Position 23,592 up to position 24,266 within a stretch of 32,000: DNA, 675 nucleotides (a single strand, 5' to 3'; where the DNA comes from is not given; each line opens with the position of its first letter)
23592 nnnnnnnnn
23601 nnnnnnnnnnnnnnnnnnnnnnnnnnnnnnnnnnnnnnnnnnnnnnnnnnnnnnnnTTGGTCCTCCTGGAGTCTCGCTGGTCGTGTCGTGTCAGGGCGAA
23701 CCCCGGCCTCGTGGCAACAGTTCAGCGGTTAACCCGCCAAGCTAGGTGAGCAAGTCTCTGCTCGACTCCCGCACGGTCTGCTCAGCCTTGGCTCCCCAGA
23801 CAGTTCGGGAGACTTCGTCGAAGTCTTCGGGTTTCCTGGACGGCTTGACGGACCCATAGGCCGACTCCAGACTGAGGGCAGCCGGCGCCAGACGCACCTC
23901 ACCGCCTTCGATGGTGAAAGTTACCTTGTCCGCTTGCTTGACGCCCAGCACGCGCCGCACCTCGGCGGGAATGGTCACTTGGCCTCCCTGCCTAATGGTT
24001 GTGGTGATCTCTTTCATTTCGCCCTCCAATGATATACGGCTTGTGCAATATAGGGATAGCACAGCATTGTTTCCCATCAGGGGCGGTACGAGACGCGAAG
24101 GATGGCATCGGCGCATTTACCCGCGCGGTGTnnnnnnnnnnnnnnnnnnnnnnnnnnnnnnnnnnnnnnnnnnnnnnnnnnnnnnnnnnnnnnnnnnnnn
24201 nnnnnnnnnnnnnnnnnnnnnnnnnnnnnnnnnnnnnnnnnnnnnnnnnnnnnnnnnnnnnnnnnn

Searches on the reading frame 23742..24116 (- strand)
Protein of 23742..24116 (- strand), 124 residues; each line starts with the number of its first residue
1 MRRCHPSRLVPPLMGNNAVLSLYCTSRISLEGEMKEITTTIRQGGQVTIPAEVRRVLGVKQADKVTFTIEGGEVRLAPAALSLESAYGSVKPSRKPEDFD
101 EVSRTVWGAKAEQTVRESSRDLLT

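Call 27: search_protein_families(library=pfam, proteins=[window:23742-24116:-], max_evalue=0.01)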
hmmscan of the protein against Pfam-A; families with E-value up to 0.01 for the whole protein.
window:23742-24116:- (124 aa): 2 families
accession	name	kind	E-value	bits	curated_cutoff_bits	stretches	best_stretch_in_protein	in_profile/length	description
PF04014.23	MazE_antitoxin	-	2.2e-08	34.4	24.7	1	45-79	8-43/48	Antidote-toxin recognition MazE, bacterial antitoxin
PF15937.10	PrlF_antitoxin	-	8.8e-07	29.5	32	1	40-80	3-44/99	prlF antitoxin for toxin YhaV_toxin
